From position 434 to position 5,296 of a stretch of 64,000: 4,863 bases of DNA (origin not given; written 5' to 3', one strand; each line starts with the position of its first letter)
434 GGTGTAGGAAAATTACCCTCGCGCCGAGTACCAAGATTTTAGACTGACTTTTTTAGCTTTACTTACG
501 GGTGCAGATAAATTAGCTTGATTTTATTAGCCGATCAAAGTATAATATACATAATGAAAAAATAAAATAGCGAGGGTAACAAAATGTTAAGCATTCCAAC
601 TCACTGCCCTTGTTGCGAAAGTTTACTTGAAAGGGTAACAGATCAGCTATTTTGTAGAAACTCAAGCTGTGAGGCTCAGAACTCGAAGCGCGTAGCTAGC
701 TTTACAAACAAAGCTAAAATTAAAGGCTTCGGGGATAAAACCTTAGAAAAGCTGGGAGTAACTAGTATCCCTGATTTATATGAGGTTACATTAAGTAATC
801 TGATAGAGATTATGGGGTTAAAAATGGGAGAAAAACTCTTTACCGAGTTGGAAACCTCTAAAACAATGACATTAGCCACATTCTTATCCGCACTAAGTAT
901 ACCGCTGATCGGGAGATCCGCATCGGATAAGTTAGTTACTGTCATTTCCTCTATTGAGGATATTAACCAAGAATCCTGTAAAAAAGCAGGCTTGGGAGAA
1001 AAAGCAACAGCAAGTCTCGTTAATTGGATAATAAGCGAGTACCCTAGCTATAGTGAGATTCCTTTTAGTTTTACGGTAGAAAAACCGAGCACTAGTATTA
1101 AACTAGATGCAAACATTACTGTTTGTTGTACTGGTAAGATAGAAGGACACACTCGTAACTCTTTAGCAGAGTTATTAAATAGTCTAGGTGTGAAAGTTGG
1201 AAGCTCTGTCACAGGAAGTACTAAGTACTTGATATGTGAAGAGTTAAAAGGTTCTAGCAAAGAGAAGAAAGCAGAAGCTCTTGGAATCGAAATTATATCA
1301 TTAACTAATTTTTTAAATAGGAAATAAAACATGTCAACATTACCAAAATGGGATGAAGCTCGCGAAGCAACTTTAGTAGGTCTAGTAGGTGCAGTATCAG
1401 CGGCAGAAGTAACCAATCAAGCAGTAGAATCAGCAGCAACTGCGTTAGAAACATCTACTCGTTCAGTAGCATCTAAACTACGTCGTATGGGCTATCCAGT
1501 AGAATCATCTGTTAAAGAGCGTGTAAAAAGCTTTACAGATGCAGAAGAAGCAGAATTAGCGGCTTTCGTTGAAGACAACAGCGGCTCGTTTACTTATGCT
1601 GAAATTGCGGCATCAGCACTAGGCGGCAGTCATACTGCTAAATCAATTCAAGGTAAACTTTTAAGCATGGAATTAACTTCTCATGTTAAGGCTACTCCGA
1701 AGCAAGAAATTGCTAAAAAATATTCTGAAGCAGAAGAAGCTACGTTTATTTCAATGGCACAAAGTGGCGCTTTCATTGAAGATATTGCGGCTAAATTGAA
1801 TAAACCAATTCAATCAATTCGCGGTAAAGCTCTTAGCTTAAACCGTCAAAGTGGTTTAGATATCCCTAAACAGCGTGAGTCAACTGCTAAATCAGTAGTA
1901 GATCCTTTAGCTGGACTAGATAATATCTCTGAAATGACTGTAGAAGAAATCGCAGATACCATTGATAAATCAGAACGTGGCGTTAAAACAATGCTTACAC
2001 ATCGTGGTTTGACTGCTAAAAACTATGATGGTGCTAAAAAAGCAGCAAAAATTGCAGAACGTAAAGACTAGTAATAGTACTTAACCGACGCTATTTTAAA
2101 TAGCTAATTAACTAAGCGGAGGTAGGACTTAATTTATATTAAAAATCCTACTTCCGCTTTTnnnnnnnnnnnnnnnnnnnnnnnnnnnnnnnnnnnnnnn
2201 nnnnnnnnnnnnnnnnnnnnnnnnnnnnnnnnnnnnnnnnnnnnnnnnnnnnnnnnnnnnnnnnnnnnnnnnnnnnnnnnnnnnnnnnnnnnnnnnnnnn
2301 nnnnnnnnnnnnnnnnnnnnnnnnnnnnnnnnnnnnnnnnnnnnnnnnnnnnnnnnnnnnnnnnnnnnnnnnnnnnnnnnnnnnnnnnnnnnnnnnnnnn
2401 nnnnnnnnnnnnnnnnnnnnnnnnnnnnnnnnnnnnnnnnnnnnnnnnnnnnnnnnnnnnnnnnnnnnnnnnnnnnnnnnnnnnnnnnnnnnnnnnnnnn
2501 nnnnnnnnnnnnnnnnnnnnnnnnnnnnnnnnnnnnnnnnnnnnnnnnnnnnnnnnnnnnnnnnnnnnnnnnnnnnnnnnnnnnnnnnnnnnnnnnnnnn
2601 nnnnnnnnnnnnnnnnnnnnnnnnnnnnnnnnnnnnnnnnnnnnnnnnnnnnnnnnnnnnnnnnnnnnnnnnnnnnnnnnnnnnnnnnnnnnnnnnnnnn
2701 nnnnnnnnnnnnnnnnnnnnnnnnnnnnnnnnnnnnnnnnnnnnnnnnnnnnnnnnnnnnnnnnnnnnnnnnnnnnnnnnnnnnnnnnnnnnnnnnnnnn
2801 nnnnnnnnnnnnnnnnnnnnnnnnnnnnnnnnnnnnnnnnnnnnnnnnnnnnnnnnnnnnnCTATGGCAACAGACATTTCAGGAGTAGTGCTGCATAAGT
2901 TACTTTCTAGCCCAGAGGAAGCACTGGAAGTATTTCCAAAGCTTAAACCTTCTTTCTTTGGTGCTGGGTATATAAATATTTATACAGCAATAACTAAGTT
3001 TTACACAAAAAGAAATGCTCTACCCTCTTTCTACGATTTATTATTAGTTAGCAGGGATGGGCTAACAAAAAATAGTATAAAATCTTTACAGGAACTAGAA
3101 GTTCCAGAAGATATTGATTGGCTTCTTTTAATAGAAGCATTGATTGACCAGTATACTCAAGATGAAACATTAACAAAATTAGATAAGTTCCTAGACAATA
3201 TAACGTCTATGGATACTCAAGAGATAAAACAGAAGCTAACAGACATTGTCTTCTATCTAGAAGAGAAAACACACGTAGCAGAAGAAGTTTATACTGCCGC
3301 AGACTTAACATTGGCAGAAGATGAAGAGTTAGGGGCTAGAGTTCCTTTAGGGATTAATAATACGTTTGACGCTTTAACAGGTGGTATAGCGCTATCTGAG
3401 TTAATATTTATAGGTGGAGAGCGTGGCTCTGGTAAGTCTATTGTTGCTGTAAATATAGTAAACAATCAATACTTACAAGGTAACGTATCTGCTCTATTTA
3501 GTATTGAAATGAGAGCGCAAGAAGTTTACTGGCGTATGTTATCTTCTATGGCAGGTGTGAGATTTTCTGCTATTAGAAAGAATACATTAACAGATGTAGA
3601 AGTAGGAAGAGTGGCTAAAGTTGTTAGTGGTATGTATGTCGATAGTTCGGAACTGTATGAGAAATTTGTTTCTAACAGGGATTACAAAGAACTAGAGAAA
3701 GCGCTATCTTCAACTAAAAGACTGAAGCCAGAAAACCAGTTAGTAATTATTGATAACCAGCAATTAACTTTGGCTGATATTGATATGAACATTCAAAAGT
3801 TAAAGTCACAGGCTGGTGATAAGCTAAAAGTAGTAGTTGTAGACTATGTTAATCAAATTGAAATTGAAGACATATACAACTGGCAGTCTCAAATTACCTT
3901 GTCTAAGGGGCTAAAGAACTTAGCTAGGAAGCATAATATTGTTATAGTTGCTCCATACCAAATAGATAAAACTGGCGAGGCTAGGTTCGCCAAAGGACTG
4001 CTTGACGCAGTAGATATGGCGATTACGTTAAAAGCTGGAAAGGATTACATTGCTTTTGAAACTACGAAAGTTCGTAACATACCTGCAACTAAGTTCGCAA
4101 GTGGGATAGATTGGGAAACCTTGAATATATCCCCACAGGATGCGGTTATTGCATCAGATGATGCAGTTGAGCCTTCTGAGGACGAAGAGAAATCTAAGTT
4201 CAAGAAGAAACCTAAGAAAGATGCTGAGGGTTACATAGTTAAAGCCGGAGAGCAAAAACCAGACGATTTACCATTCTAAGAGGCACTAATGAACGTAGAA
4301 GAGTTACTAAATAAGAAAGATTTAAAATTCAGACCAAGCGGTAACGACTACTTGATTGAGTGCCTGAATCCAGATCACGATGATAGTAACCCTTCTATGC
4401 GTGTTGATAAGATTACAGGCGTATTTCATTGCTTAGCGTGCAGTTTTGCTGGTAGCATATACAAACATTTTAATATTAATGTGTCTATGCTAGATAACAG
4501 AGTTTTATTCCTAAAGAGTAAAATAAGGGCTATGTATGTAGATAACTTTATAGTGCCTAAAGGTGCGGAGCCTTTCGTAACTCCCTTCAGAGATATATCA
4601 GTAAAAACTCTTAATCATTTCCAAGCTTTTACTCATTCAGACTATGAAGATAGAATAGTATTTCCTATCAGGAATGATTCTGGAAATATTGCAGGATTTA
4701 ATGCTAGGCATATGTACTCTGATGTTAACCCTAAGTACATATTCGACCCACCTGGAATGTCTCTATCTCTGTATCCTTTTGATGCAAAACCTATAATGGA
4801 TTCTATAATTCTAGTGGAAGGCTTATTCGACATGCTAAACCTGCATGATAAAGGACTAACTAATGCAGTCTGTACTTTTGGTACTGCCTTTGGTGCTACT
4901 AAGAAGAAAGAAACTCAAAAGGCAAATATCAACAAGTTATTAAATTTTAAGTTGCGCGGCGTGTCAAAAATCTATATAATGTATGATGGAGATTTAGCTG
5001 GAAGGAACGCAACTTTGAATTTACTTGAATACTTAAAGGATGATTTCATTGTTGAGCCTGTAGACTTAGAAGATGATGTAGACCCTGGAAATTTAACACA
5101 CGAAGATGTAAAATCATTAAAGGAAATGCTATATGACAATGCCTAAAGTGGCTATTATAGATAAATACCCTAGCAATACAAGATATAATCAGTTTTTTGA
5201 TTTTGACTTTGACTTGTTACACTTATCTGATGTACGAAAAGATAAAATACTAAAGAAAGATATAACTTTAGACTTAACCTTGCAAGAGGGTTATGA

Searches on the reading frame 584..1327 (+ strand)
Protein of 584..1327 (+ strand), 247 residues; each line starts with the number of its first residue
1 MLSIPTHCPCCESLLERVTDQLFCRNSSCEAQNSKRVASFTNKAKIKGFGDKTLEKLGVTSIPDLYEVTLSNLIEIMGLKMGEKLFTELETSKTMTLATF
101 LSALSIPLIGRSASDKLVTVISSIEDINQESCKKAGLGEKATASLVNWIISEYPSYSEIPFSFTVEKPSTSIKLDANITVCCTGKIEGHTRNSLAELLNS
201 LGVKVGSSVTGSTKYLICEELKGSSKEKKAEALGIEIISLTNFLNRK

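Call 95: search_protein_families(library=pfam, proteins=[window:584-1327:+], max_evalue=0.001)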
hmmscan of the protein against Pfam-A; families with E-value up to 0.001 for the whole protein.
window:584-1327:+ (247 aa): 3 families
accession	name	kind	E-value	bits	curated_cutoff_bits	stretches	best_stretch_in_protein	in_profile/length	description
PF00533.33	BRCT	-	6e-09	36.5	21.3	1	177-239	8-70/78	BRCA1 C Terminus (BRCT) domain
PF21999.2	IMS_HHH_1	-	4.9e-07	30.6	27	1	52-87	12-47/53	DNA polymerase-iota, thumb domain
PF12738.14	PTCB-BRCT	-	2.8e-06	27.7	22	1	180-240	2-61/63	twin BRCT domain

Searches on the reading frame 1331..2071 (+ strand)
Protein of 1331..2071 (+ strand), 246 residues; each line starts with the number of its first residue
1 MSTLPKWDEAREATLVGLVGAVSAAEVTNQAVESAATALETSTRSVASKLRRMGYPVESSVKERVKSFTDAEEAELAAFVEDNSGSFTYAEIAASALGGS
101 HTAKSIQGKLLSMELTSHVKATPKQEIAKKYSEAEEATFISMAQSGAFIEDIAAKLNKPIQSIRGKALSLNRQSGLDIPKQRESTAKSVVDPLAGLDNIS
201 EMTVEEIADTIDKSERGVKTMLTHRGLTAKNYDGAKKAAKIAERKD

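Call 95: search_protein_families(library=pfam, proteins=[window:1331-2071:+], max_evalue=0.001)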
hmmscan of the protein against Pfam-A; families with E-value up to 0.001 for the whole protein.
window:1331-2071:+ (246 aa): 1 family
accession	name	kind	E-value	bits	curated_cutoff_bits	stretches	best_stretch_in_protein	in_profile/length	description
PF08281.18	Sigma70_r4_2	-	8e-05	22.6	25.7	0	199-223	24-48/54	Sigma-70, region 4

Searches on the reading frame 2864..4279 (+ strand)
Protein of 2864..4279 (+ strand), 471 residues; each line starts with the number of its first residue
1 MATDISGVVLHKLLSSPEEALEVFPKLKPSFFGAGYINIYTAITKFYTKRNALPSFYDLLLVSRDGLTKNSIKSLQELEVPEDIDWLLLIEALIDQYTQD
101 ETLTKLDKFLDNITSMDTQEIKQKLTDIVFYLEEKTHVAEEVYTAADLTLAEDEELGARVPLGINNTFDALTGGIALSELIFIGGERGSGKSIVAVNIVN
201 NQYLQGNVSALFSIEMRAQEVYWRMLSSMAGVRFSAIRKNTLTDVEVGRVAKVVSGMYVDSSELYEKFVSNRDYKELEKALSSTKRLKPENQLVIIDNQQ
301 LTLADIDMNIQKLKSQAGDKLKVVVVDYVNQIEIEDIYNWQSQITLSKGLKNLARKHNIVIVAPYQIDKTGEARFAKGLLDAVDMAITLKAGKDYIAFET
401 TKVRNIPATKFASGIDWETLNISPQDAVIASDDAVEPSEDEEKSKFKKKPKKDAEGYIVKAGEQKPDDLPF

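Call 95: search_protein_families(library=pfam, proteins=[window:2864-4279:+], max_evalue=0.001)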
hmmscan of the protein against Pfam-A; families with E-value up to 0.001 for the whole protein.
window:2864-4279:+ (471 aa): 2 families
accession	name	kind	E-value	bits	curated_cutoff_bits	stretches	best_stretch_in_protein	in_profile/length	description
PF03796.21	DnaB_C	-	4.3e-27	95.5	27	1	167-375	8-186/255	DnaB-like helicase C terminal domain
PF06745.19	ATPase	-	1.5e-05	24.9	26.6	1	162-243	3-83/231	KaiC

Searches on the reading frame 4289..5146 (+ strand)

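Call 95: search_protein_families(library=pfam, proteins=[window:4289-5146:+], max_evalue=0.001)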
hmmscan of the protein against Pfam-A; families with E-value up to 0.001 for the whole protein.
window:4289-5146:+ (285 aa): 5 families
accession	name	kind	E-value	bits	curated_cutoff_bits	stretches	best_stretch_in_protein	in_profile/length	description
PF13662.12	Toprim_4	-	2.6e-12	47.2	25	1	172-252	2-78/85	Toprim domain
PF01751.28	Toprim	-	3.1e-11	43.7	23.1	1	173-250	2-81/96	Toprim domain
PF13155.12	Toprim_2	-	7.5e-10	39.5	22.1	1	174-265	1-83/88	Toprim-like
PF08275.17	DNAG_N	-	2.5e-07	31.3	26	1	117-151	73-107/128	DNA primase catalytic core, N-terminal domain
PF01807.25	Zn_ribbon_DnaG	-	4.3e-07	30.1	24.9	1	2-61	14-70/98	CHC2 zinc finger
